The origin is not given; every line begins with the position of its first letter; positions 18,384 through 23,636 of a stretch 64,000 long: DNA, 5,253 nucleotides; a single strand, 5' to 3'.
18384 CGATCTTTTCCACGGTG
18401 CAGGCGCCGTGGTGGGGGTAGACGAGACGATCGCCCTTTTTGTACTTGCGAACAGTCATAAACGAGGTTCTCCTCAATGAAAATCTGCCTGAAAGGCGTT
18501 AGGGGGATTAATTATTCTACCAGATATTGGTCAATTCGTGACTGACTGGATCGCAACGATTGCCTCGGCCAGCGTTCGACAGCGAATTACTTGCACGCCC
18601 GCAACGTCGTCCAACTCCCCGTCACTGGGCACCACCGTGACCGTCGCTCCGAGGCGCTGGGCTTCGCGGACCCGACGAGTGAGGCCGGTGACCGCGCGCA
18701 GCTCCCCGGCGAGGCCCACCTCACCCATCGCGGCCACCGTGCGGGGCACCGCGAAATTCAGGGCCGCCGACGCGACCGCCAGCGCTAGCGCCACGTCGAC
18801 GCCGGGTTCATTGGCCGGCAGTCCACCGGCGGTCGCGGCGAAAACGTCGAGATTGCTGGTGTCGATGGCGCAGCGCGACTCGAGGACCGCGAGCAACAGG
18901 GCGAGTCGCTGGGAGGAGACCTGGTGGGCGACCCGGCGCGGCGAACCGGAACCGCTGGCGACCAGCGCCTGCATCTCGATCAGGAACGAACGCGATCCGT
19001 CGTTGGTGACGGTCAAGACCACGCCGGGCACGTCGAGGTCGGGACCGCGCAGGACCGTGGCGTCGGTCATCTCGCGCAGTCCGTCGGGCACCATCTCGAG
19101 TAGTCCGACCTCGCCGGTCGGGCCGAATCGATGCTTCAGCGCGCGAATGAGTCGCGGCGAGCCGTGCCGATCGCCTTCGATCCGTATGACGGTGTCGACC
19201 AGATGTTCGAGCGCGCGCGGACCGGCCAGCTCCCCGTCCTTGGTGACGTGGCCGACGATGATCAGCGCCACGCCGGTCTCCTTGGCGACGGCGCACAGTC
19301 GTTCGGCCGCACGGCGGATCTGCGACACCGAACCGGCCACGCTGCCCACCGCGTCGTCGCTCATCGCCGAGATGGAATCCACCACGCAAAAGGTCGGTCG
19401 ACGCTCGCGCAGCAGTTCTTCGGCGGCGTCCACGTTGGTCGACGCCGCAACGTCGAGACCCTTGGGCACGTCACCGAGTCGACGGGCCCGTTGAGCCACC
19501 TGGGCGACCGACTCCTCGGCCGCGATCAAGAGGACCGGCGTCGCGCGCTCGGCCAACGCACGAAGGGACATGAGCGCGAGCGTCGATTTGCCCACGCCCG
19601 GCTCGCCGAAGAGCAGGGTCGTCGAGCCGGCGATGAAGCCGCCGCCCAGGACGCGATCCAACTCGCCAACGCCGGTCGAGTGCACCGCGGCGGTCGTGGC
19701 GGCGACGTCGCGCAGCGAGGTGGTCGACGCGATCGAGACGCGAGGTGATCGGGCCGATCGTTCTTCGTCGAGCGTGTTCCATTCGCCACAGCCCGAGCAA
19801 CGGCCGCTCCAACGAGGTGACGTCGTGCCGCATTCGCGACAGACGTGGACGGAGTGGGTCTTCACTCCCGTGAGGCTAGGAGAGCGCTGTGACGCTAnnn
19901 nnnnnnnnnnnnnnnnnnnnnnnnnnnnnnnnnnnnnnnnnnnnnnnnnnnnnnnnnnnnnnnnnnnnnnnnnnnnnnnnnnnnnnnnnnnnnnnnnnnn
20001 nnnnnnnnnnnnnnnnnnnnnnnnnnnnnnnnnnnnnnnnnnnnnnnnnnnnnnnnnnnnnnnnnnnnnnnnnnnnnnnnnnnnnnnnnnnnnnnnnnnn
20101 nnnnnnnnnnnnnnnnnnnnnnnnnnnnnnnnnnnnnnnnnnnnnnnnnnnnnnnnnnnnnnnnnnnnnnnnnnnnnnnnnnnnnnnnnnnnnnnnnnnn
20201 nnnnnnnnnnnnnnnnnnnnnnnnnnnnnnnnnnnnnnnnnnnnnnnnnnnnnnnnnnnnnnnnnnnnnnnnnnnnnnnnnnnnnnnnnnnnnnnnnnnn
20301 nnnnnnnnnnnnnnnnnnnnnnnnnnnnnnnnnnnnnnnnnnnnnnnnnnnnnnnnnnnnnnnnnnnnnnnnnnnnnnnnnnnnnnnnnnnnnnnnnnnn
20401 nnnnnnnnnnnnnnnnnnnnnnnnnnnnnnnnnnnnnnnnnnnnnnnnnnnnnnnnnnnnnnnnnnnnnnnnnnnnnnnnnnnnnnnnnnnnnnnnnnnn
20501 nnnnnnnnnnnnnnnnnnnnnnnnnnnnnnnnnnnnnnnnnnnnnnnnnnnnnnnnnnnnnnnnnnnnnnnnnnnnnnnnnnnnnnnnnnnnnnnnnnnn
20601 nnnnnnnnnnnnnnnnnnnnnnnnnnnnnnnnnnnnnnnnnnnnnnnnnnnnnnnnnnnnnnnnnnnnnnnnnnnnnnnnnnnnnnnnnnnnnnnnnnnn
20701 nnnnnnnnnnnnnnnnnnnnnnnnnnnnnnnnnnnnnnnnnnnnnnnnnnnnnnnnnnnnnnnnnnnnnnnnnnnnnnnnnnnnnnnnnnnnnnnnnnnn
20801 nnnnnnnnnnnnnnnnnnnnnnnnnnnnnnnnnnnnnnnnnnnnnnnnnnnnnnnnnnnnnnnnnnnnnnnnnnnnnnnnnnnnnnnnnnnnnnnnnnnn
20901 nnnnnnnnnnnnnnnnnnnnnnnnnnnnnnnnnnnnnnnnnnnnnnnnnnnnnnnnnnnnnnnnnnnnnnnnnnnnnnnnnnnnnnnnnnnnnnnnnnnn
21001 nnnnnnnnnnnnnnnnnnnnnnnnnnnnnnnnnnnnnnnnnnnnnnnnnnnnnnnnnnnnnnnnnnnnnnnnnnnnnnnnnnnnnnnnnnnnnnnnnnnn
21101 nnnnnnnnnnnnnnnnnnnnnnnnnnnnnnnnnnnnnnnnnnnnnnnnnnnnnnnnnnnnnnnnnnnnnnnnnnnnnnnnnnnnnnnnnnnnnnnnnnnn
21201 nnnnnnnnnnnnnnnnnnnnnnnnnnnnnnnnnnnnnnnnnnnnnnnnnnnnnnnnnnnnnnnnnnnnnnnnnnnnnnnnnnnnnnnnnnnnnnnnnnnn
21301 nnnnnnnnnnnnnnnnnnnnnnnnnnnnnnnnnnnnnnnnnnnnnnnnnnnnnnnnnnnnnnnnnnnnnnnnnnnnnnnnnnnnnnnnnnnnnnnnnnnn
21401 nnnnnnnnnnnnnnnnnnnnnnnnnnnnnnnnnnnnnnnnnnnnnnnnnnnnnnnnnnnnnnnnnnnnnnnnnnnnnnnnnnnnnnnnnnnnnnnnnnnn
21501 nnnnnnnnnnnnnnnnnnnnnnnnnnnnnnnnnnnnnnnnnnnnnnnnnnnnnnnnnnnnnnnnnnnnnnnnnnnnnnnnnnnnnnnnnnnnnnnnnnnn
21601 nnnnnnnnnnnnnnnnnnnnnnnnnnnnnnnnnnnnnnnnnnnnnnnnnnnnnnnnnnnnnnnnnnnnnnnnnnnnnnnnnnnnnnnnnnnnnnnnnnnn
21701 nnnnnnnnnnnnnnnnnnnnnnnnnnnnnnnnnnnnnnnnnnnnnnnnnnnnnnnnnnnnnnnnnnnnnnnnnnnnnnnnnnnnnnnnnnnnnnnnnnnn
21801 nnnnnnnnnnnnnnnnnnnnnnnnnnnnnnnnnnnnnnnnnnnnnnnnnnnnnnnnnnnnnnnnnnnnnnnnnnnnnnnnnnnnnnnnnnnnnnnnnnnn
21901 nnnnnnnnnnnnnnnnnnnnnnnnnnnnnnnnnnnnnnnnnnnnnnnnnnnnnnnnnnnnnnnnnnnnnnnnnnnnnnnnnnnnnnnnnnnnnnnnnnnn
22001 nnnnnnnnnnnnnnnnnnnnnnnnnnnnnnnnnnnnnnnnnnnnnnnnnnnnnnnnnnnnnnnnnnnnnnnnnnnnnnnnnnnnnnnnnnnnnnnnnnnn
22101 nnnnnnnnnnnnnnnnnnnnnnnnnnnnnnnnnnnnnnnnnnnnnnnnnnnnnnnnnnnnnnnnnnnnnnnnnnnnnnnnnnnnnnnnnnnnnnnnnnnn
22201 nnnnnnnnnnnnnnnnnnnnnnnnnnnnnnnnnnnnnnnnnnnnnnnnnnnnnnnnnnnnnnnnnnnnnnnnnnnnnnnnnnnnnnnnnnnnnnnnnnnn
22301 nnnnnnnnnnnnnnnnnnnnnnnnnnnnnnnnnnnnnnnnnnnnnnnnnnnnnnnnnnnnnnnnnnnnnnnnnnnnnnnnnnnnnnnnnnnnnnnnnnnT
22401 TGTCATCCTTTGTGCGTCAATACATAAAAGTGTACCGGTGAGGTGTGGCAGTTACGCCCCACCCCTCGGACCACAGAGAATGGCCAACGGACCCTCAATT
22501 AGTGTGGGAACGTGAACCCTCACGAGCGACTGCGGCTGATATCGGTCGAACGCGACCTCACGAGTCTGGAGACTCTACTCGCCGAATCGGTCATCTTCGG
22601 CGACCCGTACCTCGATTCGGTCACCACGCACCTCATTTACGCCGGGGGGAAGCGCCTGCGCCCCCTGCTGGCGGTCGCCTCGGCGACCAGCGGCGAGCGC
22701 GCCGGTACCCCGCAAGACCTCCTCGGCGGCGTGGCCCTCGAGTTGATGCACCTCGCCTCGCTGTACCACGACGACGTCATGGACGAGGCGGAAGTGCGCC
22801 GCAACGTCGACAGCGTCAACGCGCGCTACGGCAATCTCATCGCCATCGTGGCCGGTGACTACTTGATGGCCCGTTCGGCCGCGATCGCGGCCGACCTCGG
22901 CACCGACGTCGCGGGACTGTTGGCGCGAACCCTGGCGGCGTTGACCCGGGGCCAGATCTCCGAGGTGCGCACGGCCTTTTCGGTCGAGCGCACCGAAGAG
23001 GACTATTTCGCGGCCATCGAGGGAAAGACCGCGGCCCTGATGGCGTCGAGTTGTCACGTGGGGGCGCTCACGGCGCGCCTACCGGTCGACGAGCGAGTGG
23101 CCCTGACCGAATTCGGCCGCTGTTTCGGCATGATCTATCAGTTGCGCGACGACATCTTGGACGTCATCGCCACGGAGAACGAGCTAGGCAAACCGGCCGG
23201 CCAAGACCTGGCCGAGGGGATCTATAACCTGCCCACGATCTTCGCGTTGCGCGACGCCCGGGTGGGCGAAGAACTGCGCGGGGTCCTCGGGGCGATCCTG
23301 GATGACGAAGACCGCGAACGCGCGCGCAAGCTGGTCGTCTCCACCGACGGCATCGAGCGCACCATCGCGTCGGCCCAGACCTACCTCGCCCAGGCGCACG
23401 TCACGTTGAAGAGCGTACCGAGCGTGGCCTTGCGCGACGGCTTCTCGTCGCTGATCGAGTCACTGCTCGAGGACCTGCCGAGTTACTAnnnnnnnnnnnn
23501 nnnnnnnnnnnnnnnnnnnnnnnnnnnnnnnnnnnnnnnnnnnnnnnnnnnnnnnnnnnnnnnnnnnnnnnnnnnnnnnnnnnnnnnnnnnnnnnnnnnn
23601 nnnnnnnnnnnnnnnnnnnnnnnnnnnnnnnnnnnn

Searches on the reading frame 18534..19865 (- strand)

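Call 66: search_protein_families(library=pfam, proteins=[window:18534-19865:-], max_evalue=0.00001)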
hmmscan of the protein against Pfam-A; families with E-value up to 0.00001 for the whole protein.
window:18534-19865:- (444 aa): 7 families
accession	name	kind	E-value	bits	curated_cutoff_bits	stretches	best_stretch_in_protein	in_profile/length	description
PF06745.19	ATPase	-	2.4e-17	63.5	26.6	1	63-131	2-71/231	KaiC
PF13481.12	AAA_25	-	2.2e-13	50.7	27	1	73-212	25-195/195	AAA domain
PF18073.7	Zn_ribbon_LapB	-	3.3e-10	39.9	25.7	1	7-34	1-28/28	Rubredoxin metal binding domain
PF05362.19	Lon_C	-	1.2e-07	31.9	21.1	1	345-418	101-174/205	Lon protease (S16) C-terminal proteolytic domain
PF03796.21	DnaB_C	-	1.6e-06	28.1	27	0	63-127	3-67/255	DnaB-like helicase C terminal domain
PF08423.17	Rad51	-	6.2e-06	26.1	22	0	63-97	9-43/244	Rad51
PF13541.12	ChlI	-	7.1e-06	26.4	27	0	349-414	54-119/121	Subunit ChlI of Mg-chelatase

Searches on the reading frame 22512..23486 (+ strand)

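Call 66: search_protein_families(library=pfam, proteins=[window:22512-23486:+], max_evalue=0.00001)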
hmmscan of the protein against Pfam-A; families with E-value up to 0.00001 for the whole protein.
window:22512-23486:+ (325 aa): 1 family
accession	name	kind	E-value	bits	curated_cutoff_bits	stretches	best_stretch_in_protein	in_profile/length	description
PF00348.22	polyprenyl_synt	-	1.6e-56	191.8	27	1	32-268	2-241/251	Polyprenyl synthetase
